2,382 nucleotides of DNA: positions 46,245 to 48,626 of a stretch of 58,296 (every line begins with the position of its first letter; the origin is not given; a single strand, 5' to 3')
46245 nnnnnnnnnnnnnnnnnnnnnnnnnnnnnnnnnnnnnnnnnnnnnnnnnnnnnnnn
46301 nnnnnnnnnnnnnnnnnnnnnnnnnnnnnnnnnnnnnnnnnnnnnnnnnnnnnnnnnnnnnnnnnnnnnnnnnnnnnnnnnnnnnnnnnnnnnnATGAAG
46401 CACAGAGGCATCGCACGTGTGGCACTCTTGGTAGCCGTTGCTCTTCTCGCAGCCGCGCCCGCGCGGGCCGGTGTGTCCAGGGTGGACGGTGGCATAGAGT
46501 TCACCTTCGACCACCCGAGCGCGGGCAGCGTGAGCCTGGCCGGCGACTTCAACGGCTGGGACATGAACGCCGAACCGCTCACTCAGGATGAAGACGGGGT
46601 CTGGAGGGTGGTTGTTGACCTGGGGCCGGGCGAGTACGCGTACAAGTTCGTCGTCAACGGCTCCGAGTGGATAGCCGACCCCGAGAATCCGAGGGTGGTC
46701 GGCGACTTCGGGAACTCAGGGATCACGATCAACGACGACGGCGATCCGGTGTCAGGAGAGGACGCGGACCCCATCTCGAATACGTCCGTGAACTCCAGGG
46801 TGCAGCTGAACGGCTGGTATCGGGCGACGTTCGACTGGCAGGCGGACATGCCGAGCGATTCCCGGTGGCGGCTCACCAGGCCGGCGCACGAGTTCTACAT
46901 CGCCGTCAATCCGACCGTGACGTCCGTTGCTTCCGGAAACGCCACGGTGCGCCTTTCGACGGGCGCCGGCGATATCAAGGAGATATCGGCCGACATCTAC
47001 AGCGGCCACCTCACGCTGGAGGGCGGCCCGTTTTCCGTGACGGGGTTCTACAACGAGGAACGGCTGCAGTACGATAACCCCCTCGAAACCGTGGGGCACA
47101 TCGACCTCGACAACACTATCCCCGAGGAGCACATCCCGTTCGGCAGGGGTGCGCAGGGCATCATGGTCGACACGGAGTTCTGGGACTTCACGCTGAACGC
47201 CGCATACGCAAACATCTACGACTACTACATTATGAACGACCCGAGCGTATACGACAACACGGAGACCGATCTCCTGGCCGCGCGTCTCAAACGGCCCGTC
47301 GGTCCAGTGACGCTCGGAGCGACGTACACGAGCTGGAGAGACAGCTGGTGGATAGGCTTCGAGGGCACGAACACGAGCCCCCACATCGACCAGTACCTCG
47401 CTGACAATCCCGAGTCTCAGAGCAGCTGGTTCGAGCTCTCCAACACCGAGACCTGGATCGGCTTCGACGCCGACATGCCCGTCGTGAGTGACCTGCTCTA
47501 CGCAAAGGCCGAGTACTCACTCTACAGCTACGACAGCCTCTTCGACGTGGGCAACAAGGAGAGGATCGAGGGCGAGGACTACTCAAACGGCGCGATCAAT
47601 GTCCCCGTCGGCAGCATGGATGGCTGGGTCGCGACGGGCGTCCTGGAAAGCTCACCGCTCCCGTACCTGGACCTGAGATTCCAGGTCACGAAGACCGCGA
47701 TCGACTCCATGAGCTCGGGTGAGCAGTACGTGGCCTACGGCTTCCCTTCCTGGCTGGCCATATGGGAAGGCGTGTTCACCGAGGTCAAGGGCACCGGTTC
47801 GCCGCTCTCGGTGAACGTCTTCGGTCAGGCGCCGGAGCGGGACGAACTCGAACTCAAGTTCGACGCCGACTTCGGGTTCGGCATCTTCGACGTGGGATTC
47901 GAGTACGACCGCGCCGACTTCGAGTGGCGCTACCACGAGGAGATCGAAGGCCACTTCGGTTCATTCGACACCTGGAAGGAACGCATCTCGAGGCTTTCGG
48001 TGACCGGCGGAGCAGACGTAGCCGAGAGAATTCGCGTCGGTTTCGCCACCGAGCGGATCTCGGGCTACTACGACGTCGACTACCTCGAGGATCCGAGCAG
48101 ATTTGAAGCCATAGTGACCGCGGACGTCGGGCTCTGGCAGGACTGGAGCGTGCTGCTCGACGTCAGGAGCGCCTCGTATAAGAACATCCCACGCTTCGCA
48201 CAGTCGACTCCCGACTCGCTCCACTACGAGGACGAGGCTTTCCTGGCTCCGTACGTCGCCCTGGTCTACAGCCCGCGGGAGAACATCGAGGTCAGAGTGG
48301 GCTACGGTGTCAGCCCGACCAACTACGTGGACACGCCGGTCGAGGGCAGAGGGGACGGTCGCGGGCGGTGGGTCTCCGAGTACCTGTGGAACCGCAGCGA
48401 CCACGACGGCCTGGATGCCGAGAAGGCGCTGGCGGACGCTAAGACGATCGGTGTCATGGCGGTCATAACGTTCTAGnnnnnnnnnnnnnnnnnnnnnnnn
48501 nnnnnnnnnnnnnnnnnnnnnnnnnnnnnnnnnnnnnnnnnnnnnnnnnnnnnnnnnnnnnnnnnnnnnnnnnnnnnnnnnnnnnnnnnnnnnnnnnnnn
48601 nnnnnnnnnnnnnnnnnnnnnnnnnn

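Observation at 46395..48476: CBM48 glycogen-binding module fused to the N-terminus of a predicted outer-membrane beta-barrel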

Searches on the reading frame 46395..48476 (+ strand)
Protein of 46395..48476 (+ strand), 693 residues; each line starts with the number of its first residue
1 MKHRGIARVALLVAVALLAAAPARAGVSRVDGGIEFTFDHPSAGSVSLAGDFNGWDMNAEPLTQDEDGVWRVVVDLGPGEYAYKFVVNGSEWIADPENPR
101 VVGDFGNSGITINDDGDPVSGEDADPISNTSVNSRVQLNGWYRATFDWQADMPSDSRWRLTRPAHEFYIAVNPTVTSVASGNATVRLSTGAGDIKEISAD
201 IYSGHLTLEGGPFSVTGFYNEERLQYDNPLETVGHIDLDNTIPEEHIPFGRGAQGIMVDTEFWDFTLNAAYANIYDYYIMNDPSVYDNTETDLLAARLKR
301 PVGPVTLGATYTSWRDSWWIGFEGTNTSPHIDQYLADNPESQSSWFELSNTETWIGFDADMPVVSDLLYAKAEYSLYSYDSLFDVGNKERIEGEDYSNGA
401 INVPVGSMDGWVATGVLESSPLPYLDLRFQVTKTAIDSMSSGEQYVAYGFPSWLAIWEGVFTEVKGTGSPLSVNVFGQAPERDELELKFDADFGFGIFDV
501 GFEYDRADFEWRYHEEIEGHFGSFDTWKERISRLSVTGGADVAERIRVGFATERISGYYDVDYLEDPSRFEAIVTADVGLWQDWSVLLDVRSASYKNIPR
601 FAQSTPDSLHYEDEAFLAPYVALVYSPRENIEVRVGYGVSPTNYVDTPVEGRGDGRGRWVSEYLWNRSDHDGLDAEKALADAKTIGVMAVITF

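Call 3: search_protein_families(library=pfam, proteins=[window:46395-48476:+], max_evalue=0.1)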
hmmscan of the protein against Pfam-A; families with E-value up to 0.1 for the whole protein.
window:46395-48476:+ (693 aa): 4 families
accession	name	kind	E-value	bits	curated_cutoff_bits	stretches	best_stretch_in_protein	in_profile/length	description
PF16561.11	AMPK1_CBM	-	1.8e-10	41.3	26.8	1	36-107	5-72/85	Glycogen recognition site of AMP-activated protein kinase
PF02922.24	CBM_48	-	2.1e-10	41.2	22.4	1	32-96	11-81/83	Carbohydrate-binding module 48 (Isoamylase N-terminal domain)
PF13609.12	Porin_4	-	0.0041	17.4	27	1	196-322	178-274/310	Gram-negative porin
PF22058.2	X25_BaPul_like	-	0.021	15.3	27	1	57-90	22-55/87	Pullulanase X25 domain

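Call 4: search_protein_families(library=ncbifam, proteins=[window:46395-48476:+], max_evalue=0.1)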
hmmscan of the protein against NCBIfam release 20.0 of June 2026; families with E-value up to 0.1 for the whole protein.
window:46395-48476:+ (693 aa): 5 families
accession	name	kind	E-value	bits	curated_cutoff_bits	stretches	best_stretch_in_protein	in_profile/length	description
NF008967.0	PRK12313.1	equivalog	9.4e-08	30.9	577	1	33-89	39-95/633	1,4-alpha-glucan branching protein GlgB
NF003811.1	PRK05402.1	equivalog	1.5e-06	27.1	741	1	32-90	29-88/619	1,4-alpha-glucan branching protein GlgB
NF009221.0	PRK12568.1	equivalog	1.6e-05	23.2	1270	1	29-89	151-210/745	1,4-alpha-glucan branching enzyme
NF011294.0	PRK14706.1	equivalog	0.00013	20.3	1284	1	30-91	40-100/642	1,4-alpha-glucan branching enzyme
TIGR01515.1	branching_enzym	equivalog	0.00053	18.7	463.95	1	32-86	28-83/607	1,4-alpha-glucan branching enzyme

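Call 6: find_homologous_proteins(query=window:46395-48476:+)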
Query window:46395-48476:+ (693 aa): 107 proteins with E <= 0.001 among 8000 candidates.
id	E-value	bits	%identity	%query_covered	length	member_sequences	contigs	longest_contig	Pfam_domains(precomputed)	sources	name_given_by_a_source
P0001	0.0e+0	1488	94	100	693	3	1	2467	PF02922.25,PF16561.12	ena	-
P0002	0.0e+0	1465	92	100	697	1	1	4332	PF02922.25,PF16561.12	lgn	-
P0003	0.0e+0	1406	89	98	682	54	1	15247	PF02922.25,PF16561.12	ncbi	-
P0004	0.0e+0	1406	89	98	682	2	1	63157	PF02922.25,PF16561.12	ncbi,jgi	jgi:hypothetical protein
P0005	0.0e+0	1388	88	98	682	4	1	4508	PF02922.25,PF16561.12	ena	-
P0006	0.0e+0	1385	88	96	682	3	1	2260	PF02922.25,PF16561.12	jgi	jgi:hypothetical protein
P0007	0.0e+0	1285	80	100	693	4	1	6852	PF02922.25,PF16561.12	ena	-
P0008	0.0e+0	1156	72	100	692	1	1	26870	PF02922.25,PF16561.12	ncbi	ncbi:MAG: glycogen-binding domain-containing protein [Candidatus Eisenbacteria bacterium]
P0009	0.0e+0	1147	72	100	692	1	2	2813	PF02922.25,PF16561.12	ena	-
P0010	0.0e+0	1138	72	100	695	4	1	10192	PF02922.25,PF16561.12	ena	-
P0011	0.0e+0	1128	72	98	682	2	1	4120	PF02922.25,PF16561.12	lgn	-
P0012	0.0e+0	1123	72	100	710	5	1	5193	PF02922.25,PF16561.12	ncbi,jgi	jgi:hypothetical protein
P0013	0.0e+0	1109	71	100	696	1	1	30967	PF02922.25,PF16561.12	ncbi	-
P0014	0.0e+0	1079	67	100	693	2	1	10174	PF02922.25,PF16561.12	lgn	-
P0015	0.0e+0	1040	66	100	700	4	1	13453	PF02922.25,PF16561.12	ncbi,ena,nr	ncbi:MAG TPA: glycogen-binding domain-containing protein [bacterium]|nr:glycogen-binding domain-cont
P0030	3.9e-235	801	55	96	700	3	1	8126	PF02922.25,PF16561.12,PF00593.31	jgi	-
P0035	8.5e-232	790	52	100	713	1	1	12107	PF02922.25,PF16561.12,PF00593.31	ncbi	-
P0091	3.1e-119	418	37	99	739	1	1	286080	PF02922.25,PF16561.12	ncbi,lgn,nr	ncbi:MAG: glycogen-binding domain-containing protein [Candidatus Eisenbacteria bacterium]|nr:glycoge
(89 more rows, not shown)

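Call 10: search_solved_structures(query=A1, max_evalue=10)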
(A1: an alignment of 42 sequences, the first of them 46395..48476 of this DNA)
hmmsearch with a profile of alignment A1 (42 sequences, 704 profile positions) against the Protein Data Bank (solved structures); distinct sequences matched with E-value up to 10: 44.
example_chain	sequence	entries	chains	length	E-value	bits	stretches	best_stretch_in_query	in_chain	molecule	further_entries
5ot1_A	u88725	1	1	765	2.5e-11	45.8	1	34-97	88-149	Pullulanase type II, GH13 family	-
2f15_A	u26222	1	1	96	3.7e-10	41.9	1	45-113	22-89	5'-AMP-activated protein kinase, beta-2 subunit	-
2lu3_A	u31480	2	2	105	4.6e-10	41.6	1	45-113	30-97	5'-AMP-activated protein kinase subunit beta-2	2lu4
4y0g_A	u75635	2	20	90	6.5e-10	41.1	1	45-108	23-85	5'-AMP-activated protein kinase subunit beta-2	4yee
4rer_B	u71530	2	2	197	1.6e-09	39.9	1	45-114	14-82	5'-AMP-activated protein kinase subunit beta-2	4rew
7jhg_B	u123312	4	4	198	1.6e-09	39.8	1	45-114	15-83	5'-AMP-activated protein kinase subunit beta-2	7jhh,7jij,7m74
1z0n_A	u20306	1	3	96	2.1e-09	39.4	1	45-113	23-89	5'-AMP-activated protein kinase, beta-1 subunit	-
6b2e_B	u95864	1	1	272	2.9e-09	39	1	45-114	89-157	5'-AMP-activated protein kinase subunit beta-2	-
4qfg_B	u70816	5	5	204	3.8e-09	38.6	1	45-114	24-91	5'-AMP-activated protein kinase subunit beta-1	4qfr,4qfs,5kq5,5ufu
5t5t_B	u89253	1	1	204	5.2e-09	38.2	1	45-114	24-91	5'-AMP-activated protein kinase subunit beta-1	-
6c9f_B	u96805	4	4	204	5.2e-09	38.1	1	45-114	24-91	5'-AMP-activated protein kinase subunit beta-1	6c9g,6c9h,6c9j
1z0m_A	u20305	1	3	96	5.3e-09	38.1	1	45-113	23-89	5'-AMP-activated protein kinase, beta-1 subunit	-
4yef_A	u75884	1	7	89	8.8e-09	37.4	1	45-107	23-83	5'-AMP-activated protein kinase subunit beta-1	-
6e4t_B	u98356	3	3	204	2.6e-08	35.8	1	45-114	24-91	5'-AMP-activated protein kinase subunit beta-1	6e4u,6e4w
4zhx_B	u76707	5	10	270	6e-08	34.6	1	45-114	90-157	5'-AMP-activated protein kinase subunit beta-1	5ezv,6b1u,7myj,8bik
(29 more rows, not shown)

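Call 17: find_encoding_contigs(protein=P0091, flank=10000, max_places=2)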
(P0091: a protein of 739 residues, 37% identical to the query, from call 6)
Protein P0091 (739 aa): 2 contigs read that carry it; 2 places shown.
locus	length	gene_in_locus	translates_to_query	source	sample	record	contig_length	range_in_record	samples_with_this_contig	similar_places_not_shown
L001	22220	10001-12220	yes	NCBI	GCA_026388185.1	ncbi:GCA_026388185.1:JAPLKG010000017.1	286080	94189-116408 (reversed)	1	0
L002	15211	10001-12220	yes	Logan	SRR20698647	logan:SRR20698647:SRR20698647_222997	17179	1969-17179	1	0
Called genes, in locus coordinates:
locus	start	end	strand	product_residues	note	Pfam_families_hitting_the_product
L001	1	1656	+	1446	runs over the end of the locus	PF13860:FlgD_ig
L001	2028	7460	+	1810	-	PF13620:CarboxypepD_reg (weak), PF13715:CarbopepD_reg_2 (faint), PF02369:Big_1, PF09134:Invasin_D3 (weak), PF26198:Ig_SMCHD1_6th (faint), PF09985:Glucodextran_C, PF13585:CHU_C (weak), PF13860:FlgD_ig (weak)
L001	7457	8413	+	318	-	PF11751:PorP_SprF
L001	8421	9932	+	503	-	-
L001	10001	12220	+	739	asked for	PF02922:CBM_48, PF16561:AMPK1_CBM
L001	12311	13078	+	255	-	PF02922:CBM_48, PF16561:AMPK1_CBM, PF16760:CBM53 (faint), PF00686:CBM_20 (faint), PF02922:CBM_48, PF16561:AMPK1_CBM, PF22058:X25_BaPul_like (weak)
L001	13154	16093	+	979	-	PF02922:CBM_48, PF16561:AMPK1_CBM, PF22058:X25_BaPul_like (weak), PF03065:Glyco_hydro_57, PF09985:Glucodextran_C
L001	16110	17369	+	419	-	PF01547:SBP_bac_1, PF13416:SBP_bac_8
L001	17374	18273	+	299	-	PF00528:BPD_transp_1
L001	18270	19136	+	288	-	PF00528:BPD_transp_1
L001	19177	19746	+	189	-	PF04191:PEMT, PF04140:ICMT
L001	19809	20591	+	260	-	PF14512:TM1586_NiRdase (faint), PF00881:Nitroreductase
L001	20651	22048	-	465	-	PF00753:Lactamase_B, PF12706:Lactamase_B_2 (faint), PF16661:Lactamase_B_6, PF10996:Beta-Casp, PF07521:RMMBL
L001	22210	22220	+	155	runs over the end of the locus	-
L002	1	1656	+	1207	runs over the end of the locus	?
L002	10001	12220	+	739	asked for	PF02922:CBM_48, PF16561:AMPK1_CBM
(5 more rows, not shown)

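Call 21: predict_structure(alignment_id=A1)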
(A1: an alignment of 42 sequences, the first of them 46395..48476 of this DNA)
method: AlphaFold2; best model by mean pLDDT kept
length: 693 residues; sequences in the alignment: 42
mean_pLDDT: 84.6   pTM: 0.78
mean pLDDT of the five models: 84.6, 83.8, 82.9, 82.6, 82.1
residues with pLDDT >= 90: 340; 70-90: 264; 50-70: 47; < 50: 42
segments of 3 or more residues with pLDDT < 50: 1-25, 123-132, 282-285
pLDDT, mean of each block of 10 residues (from residue 1): 37 37 53 82 82 87 77 88 86 78 77 77 46 67 85 61 84 76 84 64 88 90 94 90 90 92 91 77 54 95 95 94 91 93 94 97 91 98 93 81 96 97 94 97 89 90 83 91 98 92 97 86 88 96 91 95 89 95 93 93 67 94 89 92 79 87 82 90 90 85
secondary structure, 60 per line:
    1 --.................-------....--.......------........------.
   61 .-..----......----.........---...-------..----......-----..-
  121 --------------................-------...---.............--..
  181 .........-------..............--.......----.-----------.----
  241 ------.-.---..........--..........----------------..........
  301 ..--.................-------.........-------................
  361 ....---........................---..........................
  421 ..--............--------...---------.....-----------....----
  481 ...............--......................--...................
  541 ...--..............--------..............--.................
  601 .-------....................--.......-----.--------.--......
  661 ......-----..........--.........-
elements in order (helices of 4 or more, strands of 3 or more residues): H3-19 E27-30 E33-39 E46-50 E69-74 E79-87 E91-93 E107-112 E135-150 E158-160 E164-176 E179-189 E197-210 E213-219 E253-262 E265-274 E291-302 E305-321 H329-337 E345-364 E368-391 E395-422 E425-436 E445-447 E457-461 E473-476 E481-495 E498-519 E522-543 E546-559 E568-581 E584-601 E609-628 E631-637 H655-666 H672-681 E684-692

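Call 24: fold_search(model_id=the predicted structure, library=pdb)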
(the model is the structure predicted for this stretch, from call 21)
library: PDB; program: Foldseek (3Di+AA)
matches with E <= 10: 883; with E <= 0.001: 361
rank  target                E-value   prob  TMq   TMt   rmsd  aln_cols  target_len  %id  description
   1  8bmx_A                2.8e-08  1.00  0.31  0.33  17.4       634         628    9  Bacteroides thetaiotaomicron B12 TonB dependent transporter in complex with a surface lipoprotein (released 2023-09-20)
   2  5fp2_B                3.7e-08  1.00  0.34  0.41  13.2       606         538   10  Crystal structure of the siderophore receptor PirA from Pseudomonas aeruginosa (released 2015-12-09)
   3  5fr8_A                6.0e-08  1.00  0.41  0.40  16.5       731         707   11  Crystal structure of the siderophore receptor PirA from Acinetobacter baumannii (released 2016-05-11)
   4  6z8z_B                6.3e-08  1.00  0.32  0.33  13.6       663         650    9  Copper transporter OprC (released 2021-06-09)
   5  6z8r_B                7.3e-08  1.00  0.30  0.32  17.8       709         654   10  Copper transporter OprC (released 2021-06-09)
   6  6fok_B                9.2e-08  1.00  0.31  0.33  17.0       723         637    9  Copper transporter OprC (released 2019-03-13)
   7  6z9n_B                1.1e-07  1.00  0.31  0.33  14.1       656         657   10  Copper transporter OprC (released 2021-06-30)
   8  6z8q_B                1.3e-07  1.00  0.33  0.35  13.8       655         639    8  Copper transporter OprC (released 2021-06-09)
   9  6z8s_B                1.3e-07  1.00  0.31  0.32  17.3       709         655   10  Copper transporter OprC (released 2021-06-09)
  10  6z8y_A                1.4e-07  1.00  0.34  0.35  14.7       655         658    9  Copper transporter OprC (released 2021-06-09)
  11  6z8r_A                1.4e-07  1.00  0.37  0.38  19.2       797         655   10  Copper transporter OprC (released 2021-06-09)
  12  6fok_A                1.6e-07  1.00  0.33  0.34  17.4       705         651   10  Copper transporter OprC (released 2019-03-13)
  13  6fom_B                1.6e-07  1.00  0.34  0.36  20.2       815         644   10  Copper transporter OprC (released 2019-03-13)
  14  9a3c_MODEL_1_A        2.8e-07  1.00  0.41  0.38  18.1       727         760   10  Model of E. coli Fiu by in-cell photo-crosslinking MS and deep learning (released 2023-02-24)
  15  5fok_A                2.8e-07  1.00  0.28  0.29  17.0       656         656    8  Crystal structure of the siderophore receptor PiuA from Pseudomonas aeruginosa (released 2016-05-11)
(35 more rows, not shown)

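Call 34: find_related_loci(query=A3, collection=genome_contigs, flank=10000)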
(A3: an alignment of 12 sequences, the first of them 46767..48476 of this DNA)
Query A3 (569 aa) in genome_contigs; peptide patterns used: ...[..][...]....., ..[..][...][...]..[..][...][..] (x = any residue, [..] = any of these).
69 stretches matched a pattern; 30 encode a relative of the query (tblastn E <= 1e-3); 30 distinct loci.
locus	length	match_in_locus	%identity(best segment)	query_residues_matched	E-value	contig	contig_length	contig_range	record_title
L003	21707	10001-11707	89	1-569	0e+0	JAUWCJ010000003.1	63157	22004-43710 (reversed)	MAG: Candidatus Eisenbacteria bacterium isolate CSMAG_2135 CSMAG_2135_k141_1373828_length_63157_cov_12.2070, whole genom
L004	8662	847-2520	89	1-558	0e+0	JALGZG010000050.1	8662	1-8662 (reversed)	MAG: bacterium isolate SY70-5-8_Bin_20 SY70-5-8_Bin_20_scaffold_12092, whole genome shotgun sequence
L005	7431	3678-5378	80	3-569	0e+0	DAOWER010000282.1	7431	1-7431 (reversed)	MAG TPA_asm: Candidatus Eisenbacteria bacterium isolate CSMAG_1944 CSMAG_1944_k141_1265636_length_7431_cov_12.9786, whol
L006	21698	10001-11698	71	3-569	0e+0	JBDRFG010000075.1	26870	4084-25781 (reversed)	MAG: Candidatus Eisenbacteria bacterium isolate MEGAHIT-group-1.358 k141_228955, whole genome shotgun sequence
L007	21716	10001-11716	69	1-569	0e+0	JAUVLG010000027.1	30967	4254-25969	MAG: Candidatus Eisenbacteria bacterium isolate CSMAG_500 CSMAG_500_k141_47374_length_30967_cov_18.7996, whole genome sh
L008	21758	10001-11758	53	3-569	0e+0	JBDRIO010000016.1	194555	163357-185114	MAG: Candidatus Eisenbacteria bacterium isolate MEGAHIT-group-1.590 k141_4644236, whole genome shotgun sequence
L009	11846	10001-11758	52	3-569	0e+0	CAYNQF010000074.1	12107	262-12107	MAG TPA_asm: uncultured bacterium isolate binchicken_co150_59 genome assembly, contig: NODE_12465_length_12107_cov_6.856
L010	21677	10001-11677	52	2-569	0e+0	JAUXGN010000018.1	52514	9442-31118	MAG: Candidatus Eisenbacteria bacterium isolate CSMAG_2930 CSMAG_2930_k117_7181920_length_52514_cov_15.9895, whole genom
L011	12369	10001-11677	52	2-569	0e+0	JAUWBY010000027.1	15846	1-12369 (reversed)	MAG: Candidatus Eisenbacteria bacterium isolate CSMAG_2124 CSMAG_2124_k141_11699_length_15846_cov_9.0000, whole genome s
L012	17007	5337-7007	51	2-569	0e+0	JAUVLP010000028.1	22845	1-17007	MAG: Candidatus Eisenbacteria bacterium isolate CSMAG_509 CSMAG_509_k141_73404_length_22845_cov_12.8753, whole genome sh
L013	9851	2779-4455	51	3-569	1e-175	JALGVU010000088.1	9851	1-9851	MAG: bacterium isolate Meg19_46_Bin_182 Meg19_46_Bin_182_scaffold_12422, whole genome shotgun sequence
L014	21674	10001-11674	49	3-569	4e-175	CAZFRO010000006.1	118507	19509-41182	MAG TPA_asm: uncultured bacterium isolate SRP077602_co1_312 genome assembly, contig: NODE_244_length_118507_cov_58.29990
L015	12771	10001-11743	47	3-569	6e-169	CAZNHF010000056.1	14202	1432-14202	MAG TPA_asm: uncultured bacterium isolate binchicken_co109_8 genome assembly, contig: NODE_932_length_14202_cov_10.28083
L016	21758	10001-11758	53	3-569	0e+0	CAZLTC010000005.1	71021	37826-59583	MAG TPA_asm: uncultured bacterium isolate SRP185410_co2_414 genome assembly, contig: NODE_298_length_71021_cov_8.837781,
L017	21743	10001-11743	49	3-569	9e-169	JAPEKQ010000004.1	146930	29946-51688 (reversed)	MAG: bacterium isolate MAG173-P120 NODE_4_length_146930_cov_138.793692, whole genome shotgun sequence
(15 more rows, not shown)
